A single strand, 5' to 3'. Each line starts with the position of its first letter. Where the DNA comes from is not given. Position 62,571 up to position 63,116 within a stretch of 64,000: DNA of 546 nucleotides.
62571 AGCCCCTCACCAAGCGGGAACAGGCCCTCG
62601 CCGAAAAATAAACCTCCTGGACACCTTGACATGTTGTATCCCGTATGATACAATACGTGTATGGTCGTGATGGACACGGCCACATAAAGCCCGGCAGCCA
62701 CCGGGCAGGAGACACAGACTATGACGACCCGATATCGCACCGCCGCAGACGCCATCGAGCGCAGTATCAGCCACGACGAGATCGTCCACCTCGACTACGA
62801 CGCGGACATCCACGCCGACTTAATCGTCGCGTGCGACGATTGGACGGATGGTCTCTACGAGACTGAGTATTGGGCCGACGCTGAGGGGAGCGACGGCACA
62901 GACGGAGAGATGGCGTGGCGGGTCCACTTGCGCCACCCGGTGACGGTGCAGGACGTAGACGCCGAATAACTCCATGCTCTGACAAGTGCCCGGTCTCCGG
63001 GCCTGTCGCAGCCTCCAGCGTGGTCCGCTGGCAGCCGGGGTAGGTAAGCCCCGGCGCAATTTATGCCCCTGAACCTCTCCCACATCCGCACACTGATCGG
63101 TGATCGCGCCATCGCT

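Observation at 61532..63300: No portal after terL: instead, promoter-driven mini-operons including a very acidic protein followed by an HTH regulator (anti-defence candidate locus)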

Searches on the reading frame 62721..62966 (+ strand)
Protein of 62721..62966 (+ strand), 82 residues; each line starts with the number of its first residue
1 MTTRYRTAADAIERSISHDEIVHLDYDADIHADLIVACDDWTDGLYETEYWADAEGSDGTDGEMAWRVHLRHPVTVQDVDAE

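Call 7: search_protein_families(library=pfam, max_evalue=0.1, proteins=[window:62721-62966:+])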
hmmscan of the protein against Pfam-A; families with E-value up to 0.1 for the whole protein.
window:62721-62966:+ (82 aa): 0 families

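Call 8: search_protein_families(library=phrogs, max_evalue=0.1, proteins=[window:62721-62966:+])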
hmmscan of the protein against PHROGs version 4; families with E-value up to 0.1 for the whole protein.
window:62721-62966:+ (82 aa): 0 families

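Call 18: find_encoding_contigs(protein=window:62721-62966:+, flank=10000, max_places=10)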
Protein window:62721-62966:+ (82 aa): no gene with exactly this product is on record in the collection.

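Call 19: find_homologous_proteins(query=window:62721-62966:+, max_evalue=0.01)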
Query window:62721-62966:+ (82 aa): 4 proteins with E <= 0.01 among 6 candidates.
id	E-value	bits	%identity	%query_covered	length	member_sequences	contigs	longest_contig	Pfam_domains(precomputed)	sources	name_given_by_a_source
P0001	6.1e-48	178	100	100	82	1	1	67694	-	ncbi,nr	ncbi:MAG: hypothetical protein NUW22_05145 [Acidobacteria bacterium]|nr:hypothetical protein [Acidob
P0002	8.0e-9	53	52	76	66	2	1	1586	-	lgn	-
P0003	3.5e-8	51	58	78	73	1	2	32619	-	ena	-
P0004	1.6e-5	43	53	78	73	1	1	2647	-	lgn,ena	-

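Call 20: find_encoding_contigs(protein=P0001, flank=10000, max_places=5)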
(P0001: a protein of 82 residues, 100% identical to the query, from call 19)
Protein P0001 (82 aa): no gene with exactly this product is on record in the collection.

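Call 21: find_encoding_contigs(protein=P0003, flank=10000, max_places=5)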
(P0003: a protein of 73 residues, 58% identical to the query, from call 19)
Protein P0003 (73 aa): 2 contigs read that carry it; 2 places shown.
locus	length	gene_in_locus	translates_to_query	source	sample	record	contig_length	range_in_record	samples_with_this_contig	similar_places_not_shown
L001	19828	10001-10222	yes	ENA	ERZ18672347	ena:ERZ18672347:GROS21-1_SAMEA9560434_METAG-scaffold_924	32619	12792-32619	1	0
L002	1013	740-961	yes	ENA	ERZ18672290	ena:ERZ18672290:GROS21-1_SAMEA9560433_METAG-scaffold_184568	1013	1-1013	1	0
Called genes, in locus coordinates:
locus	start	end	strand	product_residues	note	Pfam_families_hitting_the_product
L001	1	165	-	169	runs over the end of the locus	-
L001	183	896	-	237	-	-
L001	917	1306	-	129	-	-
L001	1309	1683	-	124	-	-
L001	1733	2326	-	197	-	-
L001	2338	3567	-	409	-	PF11651:P22_CoatProtein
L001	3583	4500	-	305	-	-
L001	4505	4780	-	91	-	-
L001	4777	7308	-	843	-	PF16510:P22_portal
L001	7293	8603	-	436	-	PF03237:Terminase_6N (weak)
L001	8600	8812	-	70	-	-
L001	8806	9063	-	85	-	-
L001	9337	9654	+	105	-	-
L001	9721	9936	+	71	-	-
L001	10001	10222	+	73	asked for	-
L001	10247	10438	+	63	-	-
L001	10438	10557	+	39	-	-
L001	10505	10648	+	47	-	-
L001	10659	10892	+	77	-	-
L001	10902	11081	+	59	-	-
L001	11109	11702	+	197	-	PF04404:ERF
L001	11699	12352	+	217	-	PF09588:YqaJ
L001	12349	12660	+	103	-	-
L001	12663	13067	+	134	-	-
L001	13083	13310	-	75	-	-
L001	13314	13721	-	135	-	-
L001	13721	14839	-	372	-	-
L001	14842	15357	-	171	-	-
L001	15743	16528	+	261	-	-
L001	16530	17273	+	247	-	PF01695:IstB_IS21, PF00308:Bac_DnaA (faint)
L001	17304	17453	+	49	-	PF22513:FitA-like_RHH (weak)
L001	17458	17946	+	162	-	-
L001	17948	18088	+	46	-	-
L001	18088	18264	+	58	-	-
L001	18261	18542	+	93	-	-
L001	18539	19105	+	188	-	-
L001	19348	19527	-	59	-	-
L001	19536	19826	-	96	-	?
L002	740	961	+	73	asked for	-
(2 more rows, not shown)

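Call 25: find_related_loci(query=A1, collection=genome_contigs, flank=10000)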
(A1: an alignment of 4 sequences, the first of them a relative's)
Query A1 (82 aa) in genome_contigs; peptide patterns used: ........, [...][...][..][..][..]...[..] (x = any residue, [..] = any of these).
156 stretches matched a pattern, but none encodes a relative of the query by tblastn (E <= 1e-3).

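Call 26: find_related_loci(query=A1, collection=viral_contigs, flank=10000)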
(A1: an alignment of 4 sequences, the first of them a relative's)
Query A1 (82 aa) in viral_contigs; peptide patterns used: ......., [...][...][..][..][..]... (x = any residue, [..] = any of these).
67 stretches matched a pattern; 1 encode a relative of the query (tblastn E <= 1e-3); 1 distinct loci.
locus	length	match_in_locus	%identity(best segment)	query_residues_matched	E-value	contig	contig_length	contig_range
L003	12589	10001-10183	41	6-71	5e-11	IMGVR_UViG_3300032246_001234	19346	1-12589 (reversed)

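Call 41: search_protein_representatives(alignment_id=A1)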
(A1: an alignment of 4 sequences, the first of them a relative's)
Query: 4 sequences, 72 profile positions. Proteins with E-value up to 0.001 (for the whole library): 925; up to 1e-10: 248; up to 1e-30: 2. The best 150 are listed.
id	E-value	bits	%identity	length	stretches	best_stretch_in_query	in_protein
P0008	1.3e-31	124.3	-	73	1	1-72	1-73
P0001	4.3e-31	122.7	-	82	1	1-71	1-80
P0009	8.4e-22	92.9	-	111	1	6-62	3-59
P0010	7.3e-20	86.7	-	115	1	2-69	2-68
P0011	7.4e-20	86.7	-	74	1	5-63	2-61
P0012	8.5e-20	86.5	-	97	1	4-65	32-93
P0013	4.3e-19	84.2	-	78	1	6-68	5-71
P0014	5.4e-19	83.9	-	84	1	6-61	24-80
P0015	7.1e-19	83.5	-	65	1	3-61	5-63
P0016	1.7e-18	82.4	-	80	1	3-68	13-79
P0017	1.8e-18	82.2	-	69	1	2-61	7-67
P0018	2.4e-18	81.8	-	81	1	2-67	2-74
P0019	3.2e-18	81.5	-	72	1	5-62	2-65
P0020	3.3e-18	81.4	-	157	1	6-69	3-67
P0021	4.5e-18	81.0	-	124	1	5-63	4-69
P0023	9.1e-18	80.0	-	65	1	1-64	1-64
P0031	2.4e-17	78.6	-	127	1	4-65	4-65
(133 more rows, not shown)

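Call 42: predict_structure(alignment_id=A1)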
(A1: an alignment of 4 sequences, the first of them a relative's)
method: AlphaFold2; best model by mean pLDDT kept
length: 82 residues; sequences in the alignment: 4
mean_pLDDT: 77.5   pTM: 0.65
mean pLDDT of the five models: 77.5, 76.7, 76.0, 75.3, 64.5
residues with pLDDT >= 90: 16; 70-90: 40; 50-70: 21; < 50: 5
segments of 3 or more residues with pLDDT < 50: none
pLDDT, mean of each block of 10 residues (from residue 1): 67 85 87 90 89 68 78 63 48
secondary structure, 60 per line:
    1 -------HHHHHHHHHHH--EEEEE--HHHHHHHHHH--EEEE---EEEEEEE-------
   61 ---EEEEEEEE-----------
elements in order: H8-18 E21-25 H28-37 E40-43 E47-53 E64-71

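Call 46: fold_search(model_id=the predicted structure, library=pdb)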
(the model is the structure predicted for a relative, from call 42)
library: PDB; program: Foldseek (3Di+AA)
matches with E <= 10: 302; with E <= 0.001: 0
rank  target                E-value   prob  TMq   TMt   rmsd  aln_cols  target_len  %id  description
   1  8hdo_A                4.9e-01  0.15  0.34  0.15  11.6        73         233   11  Structure of A2BR bound to synthetic agonists BAY 60-6583 (released 2023-01-18)
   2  7jvq_A                4.9e-01  0.14  0.34  0.14  11.8        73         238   11  Cryo-EM structure of apomorphine-bound dopamine receptor 1 in complex with Gs protein (released 2021-02-24)
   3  4gxk_A                5.3e-01  0.25  0.38  0.14   6.5        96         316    9  R283K DNA polymerase beta ternary complex with a templating 8OG and incoming dATP analog (released 2013-01-16)
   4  4ub1_A                5.7e-01  0.30  0.32  0.11   4.6        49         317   12  DNA polymerase beta product complex with a templating adenine and 8-oxodGMP, 90 s (released 2014-11-12)
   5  4mfc_A                5.7e-01  0.28  0.35  0.12   4.7        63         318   14  Structure of human DNA polymerase beta complexed with O6MG in the template base paired with incoming non-hydrolyzable  (released 2014-04-16)
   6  4z6d_A                6.0e-01  0.28  0.36  0.12   4.6        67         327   12  Structure of human DNA polymerase beta 279NA mutant complexed with G in the template base paired with incoming non-hyd (released 2016-04-13)
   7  4gxi_A                6.0e-01  0.28  0.32  0.10   4.4        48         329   12  R283K DNA polymerase beta binary complex with a templating 8OG (released 2013-01-16)
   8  5v1g_A                6.5e-01  0.28  0.35  0.12   4.7        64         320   12  DNA polymerase beta binary complex with 8-oxoG at the primer terminus (released 2017-05-10)
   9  3uxo_A                6.5e-01  0.28  0.31  0.10   4.7        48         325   14  Crystal Structure of Rat DNA Polymerase Beta Mutator I260Q Apoenzyme (released 2012-12-05)
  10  8icy_A                6.5e-01  0.25  0.35  0.12   5.3        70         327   13  DNA POLYMERASE BETA (E.C.2.7.7.7)/DNA COMPLEX + THYMIDINE-5'-TRIPHOSPHATE, SOAKED IN THE PRESENCE OF DTTP AND MNCL2 (released 1995-12-15)
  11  6e3r_A                6.5e-01  0.23  0.38  0.13   7.0       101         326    9  Structure of human DNA polymerase beta complexed with 8OA as the template base in a 1-nucleotide gapped DNA (released 2019-04-03)
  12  8e10_A                6.9e-01  0.25  0.32  0.13   4.3        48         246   14  Structure of mouse polymerase beta (released 2023-02-01)
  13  5tba_A                6.9e-01  0.25  0.32  0.11   4.4        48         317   12  Postcatalytic ternary complex of Human DNA Polymerase Beta with Gapped DNA substrate, incorporated (-)3TC and PPi. (released 2017-01-11)
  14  9y1f_A                6.9e-01  0.25  0.36  0.12   4.7        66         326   12  S180R human DNA polymerase beta, Binary complex templating dT (released 2026-01-28)
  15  6cti_A                6.9e-01  0.23  0.31  0.10   4.4        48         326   12  Ternary complex crystal structure of DNA polymerase Beta with a dideoxy terminated primer with CCL2, beta, gamma dTTP  (released 2018-06-20)
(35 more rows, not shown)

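Call 47: search_protein_families(library=pfam, alignment_id=A4, max_evalue=0.01)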
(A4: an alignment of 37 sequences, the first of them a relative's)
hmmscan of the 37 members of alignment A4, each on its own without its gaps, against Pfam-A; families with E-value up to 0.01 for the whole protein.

A. member 1, P0001 (82 aa): 0 families

B. families by the number of members that match (of 37 scanned): 0 families

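Call 48: search_protein_families(library=phrogs, alignment_id=A4, max_evalue=0.01)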
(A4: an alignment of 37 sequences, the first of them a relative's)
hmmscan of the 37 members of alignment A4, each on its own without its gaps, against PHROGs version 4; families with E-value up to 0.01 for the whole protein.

A. member 1, P0001 (82 aa): 0 families

B. families by the number of members that match (of 37 scanned): 1 family
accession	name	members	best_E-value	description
phrog_10879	-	1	0.0049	-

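Call 60: fold_search(model_id=the predicted structure, library=viral)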
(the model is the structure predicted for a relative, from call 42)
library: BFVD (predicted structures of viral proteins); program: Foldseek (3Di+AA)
matches with E <= 10: 271; with E <= 0.001: 2
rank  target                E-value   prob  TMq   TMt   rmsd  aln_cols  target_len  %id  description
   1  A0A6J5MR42            9.8e-06  1.00  0.66  0.85   2.3        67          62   33  Uncharacterized protein [uncultured Caudovirales phage]
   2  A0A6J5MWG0            7.8e-04  1.00  0.64  0.78   3.1        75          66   20  Uncharacterized protein [uncultured Caudovirales phage]
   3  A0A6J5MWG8            3.1e-02  1.00  0.64  0.66   3.9        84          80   15  Uncharacterized protein [uncultured Caudovirales phage]
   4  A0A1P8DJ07            1.9e-01  0.51  0.42  0.39   4.9        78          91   15  (no name in the UniProt tables at hand)
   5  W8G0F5                3.1e-01  0.20  0.39  0.28   6.7        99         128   17  (no name in the UniProt tables at hand)
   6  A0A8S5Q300            3.3e-01  0.20  0.35  0.19  10.9        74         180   16  Uncharacterized protein [Siphoviridae sp. ctLqe90]
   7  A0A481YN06            4.1e-01  0.16  0.33  0.11   7.4        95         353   10  DNA-directed DNA polymerase [Pithovirus LCDPAC01]
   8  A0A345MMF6            6.1e-01  0.20  0.40  0.08   4.9        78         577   12  (no name in the UniProt tables at hand)
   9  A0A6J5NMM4            6.5e-01  0.10  0.30  0.12   6.0        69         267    9  Uncharacterized protein [uncultured Caudovirales phage]
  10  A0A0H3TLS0            7.4e-01  0.15  0.33  0.18   6.3        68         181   18  (no name in the UniProt tables at hand)
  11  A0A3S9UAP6            8.5e-01  0.09  0.34  0.24   9.5       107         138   14  Uncharacterized protein [Gordonia phage Dorito]
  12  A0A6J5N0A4            8.5e-01  0.09  0.27  0.09   6.9        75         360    8  Terminase-like family (Fragment) [uncultured Caudovirales phage]
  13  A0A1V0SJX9            9.1e-01  0.16  0.40  0.21   7.0        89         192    9  Uncharacterized protein [Klosneuvirus KNV1]
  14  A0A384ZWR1            9.7e-01  0.09  0.26  0.10  11.3        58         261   14  Uncharacterized protein [Dickeya phage vB_DsoM_JA13]
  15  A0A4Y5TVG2            1.0e+00  0.38  0.54  0.33   4.5        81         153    7  Uncharacterized protein [Vibrio phage VAP7]
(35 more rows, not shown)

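Call 71: list_cluster_members(proteins=[P0001, P0009, P0010, P0011, P0015, P0018, P0020, P0021, P0023, P0031])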
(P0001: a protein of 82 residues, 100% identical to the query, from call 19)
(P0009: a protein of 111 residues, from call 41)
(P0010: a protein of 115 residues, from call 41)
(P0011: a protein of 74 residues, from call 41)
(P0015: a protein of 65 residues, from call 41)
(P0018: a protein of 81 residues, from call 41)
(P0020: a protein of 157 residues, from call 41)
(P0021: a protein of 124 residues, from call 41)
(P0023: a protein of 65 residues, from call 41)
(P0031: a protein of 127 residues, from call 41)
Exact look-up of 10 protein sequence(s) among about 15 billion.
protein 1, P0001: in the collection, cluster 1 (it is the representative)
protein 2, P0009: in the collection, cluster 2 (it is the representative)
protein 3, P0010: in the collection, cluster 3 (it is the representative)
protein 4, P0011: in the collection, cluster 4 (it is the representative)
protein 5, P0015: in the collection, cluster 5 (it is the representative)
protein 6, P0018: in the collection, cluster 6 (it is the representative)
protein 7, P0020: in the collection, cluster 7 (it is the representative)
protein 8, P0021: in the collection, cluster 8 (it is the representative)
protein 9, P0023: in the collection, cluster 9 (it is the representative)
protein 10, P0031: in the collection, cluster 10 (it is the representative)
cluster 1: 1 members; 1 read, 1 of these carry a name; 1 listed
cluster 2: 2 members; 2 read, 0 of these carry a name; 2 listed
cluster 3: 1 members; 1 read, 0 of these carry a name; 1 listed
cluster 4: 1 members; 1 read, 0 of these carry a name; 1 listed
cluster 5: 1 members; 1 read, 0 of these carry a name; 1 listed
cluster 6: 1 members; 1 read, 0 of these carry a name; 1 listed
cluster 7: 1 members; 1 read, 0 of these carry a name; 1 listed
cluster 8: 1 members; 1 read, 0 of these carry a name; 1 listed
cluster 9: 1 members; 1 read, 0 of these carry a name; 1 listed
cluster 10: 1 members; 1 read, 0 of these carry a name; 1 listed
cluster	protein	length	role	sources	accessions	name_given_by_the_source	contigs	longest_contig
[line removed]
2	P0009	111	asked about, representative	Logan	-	-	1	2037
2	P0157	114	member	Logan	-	-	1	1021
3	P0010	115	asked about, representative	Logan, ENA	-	-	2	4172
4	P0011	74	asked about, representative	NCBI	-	-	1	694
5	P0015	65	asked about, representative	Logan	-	-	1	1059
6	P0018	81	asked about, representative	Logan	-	-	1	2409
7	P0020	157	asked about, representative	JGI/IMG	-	-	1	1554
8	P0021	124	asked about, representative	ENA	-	-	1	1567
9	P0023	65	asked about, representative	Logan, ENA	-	-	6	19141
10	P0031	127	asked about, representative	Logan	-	-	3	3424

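Call 74: find_encoding_contigs(protein=P0004, flank=5000)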
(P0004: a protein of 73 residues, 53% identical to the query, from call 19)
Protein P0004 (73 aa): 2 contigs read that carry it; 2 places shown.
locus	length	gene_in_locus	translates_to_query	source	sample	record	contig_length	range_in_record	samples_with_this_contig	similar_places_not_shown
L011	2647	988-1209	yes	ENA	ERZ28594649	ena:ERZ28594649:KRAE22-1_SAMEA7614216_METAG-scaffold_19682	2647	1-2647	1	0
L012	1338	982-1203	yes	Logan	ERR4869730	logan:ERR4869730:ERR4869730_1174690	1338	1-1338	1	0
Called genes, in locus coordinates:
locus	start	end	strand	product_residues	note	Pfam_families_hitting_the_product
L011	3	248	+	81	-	?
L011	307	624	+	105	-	-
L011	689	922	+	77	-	-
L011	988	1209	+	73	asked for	-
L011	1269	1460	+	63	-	-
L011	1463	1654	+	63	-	-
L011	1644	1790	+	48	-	-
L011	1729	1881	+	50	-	-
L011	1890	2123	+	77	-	-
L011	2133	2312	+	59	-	-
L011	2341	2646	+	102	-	?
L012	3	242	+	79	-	?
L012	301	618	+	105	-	-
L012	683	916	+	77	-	-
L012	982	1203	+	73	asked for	-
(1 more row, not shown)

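Call 75: find_encoding_contigs(protein=P0002, flank=5000)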
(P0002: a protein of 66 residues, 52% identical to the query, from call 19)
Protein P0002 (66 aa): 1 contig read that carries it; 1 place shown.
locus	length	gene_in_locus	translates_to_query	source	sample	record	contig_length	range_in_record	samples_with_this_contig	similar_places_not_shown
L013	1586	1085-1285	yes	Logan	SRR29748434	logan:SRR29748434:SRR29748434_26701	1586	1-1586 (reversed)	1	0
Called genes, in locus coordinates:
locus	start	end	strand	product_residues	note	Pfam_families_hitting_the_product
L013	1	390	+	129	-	?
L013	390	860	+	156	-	-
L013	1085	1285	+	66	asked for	-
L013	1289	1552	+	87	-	-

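Call 85: search_protein_families(library=ncbifam, max_evalue=0.01, proteins=[window:62721-62966:+])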
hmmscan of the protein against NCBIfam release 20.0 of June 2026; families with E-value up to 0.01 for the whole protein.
window:62721-62966:+ (82 aa): 0 families

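Call 99: search_protein_families(library=padloc, max_evalue=0.01, proteins=[window:62721-62966:+])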
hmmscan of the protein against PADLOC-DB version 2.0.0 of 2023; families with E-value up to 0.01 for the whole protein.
window:62721-62966:+ (82 aa): 0 families

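Call 101: search_solved_structures(query=A4, max_evalue=5)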
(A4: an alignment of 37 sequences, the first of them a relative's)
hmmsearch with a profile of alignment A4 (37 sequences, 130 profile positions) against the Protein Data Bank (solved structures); distinct sequences matched with E-value up to 5: 0.

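Call 108: predict_structure(alignment_id=A4)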
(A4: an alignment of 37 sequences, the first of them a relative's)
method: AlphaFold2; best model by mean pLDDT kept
length: 82 residues; sequences in the alignment: 37
mean_pLDDT: 82.0   pTM: 0.68
mean pLDDT of the five models: 82.0, 81.0, 80.7, 80.6, 80.0
residues with pLDDT >= 90: 47; 70-90: 13; 50-70: 17; < 50: 5
segments of 3 or more residues with pLDDT < 50: none
pLDDT, mean of each block of 10 residues (from residue 1): 71 91 94 94 93 67 81 71 53
secondary structure, 60 per line:
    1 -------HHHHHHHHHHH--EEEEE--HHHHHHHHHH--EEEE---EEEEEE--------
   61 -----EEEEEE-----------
elements in order: H8-18 E21-25 H28-37 E40-43 E47-52 E66-71

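Call 110: fold_search(model_id=the predicted structure, library=pdb)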
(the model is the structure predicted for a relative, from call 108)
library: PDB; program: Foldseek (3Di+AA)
matches with E <= 10: 374; with E <= 0.001: 0
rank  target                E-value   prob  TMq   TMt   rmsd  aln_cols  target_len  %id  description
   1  6uok_F                1.5e-01  0.63  0.33  0.11   3.8        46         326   11  Y271G DNA polymerase beta substrate complex with templating cytosine and incoming r8-oxo-GTP (released 2020-01-08)
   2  9y1f_A                2.0e-01  0.60  0.35  0.11   3.8        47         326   11  S180R human DNA polymerase beta, Binary complex templating dT (released 2026-01-28)
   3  7rbo_A                2.0e-01  0.57  0.33  0.11   3.8        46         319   11  Human DNA polymerase beta crosslinked complex, 60 min Ca to Mg exchange (released 2022-03-09)
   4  7rbf_A                2.2e-01  0.57  0.34  0.11   3.7        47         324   11  Human DNA polymerase beta crosslinked binary complex - B (released 2022-03-09)
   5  5vs2_A                2.2e-01  0.54  0.33  0.11   3.7        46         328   11  Human DNA polymerase beta pre-catalytic 8-oxoG:dA extension complex with dTTP bound in Watson-Crick conformation (released 2017-07-19)
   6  4gxi_A                2.3e-01  0.60  0.35  0.11   3.8        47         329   11  R283K DNA polymerase beta binary complex with a templating 8OG (released 2013-01-16)
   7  5j0u_A                2.3e-01  0.57  0.35  0.11   3.7        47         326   11  Binary complex crystal structure of DNA polymerase Beta with G:G mismatch at the primer terminus (released 2016-10-26)
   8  5u2s_A                2.3e-01  0.57  0.34  0.11   3.8        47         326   11  Pre-catalytic ternary complex of Human DNA Polymerase Beta With Gapped DNA substrate incoming (-)3TC-TP and Ca2+. (released 2017-05-24)
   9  4rq1_A                2.3e-01  0.54  0.34  0.11   3.8        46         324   11  Human DNA Polymerase Beta With Gapped DNA Containing an 8-oxo-7,8-dihydro-Guanine(8-oxoG) and dCTP soaked with MgCl2 f (released 2015-04-15)
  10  3v7k_A                2.3e-01  0.33  0.34  0.11  10.3        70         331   10  Co-crystal structure of K72E variant of rat polymerase beta: Enzyme-DNA binary complex (released 2013-01-16)
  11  6cti_A                2.5e-01  0.54  0.34  0.11   3.8        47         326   11  Ternary complex crystal structure of DNA polymerase Beta with a dideoxy terminated primer with CCL2, beta, gamma dTTP  (released 2018-06-20)
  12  4uaz_A                2.5e-01  0.51  0.34  0.11   3.8        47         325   11  DNA polymerase beta reactant complex with a templating adenine and incoming 8-oxodGTP, 20 s (released 2014-11-12)
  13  9y1g_A                2.7e-01  0.54  0.35  0.11   3.8        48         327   10  S180R human DNA polymerase beta, Binary complex templating dC (released 2026-01-28)
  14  5u2r_A                2.7e-01  0.51  0.33  0.11   3.8        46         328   11  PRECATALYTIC TERNARY COMPLEX OF HUMAN DNA POLYMERASE BETA WITH GAPPED DNA SUBSTARTE, INCOMING L-DCTP AND CA2+ (released 2017-05-24)
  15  3uxo_A                2.9e-01  0.57  0.36  0.12   3.2        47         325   11  Crystal Structure of Rat DNA Polymerase Beta Mutator I260Q Apoenzyme (released 2012-12-05)
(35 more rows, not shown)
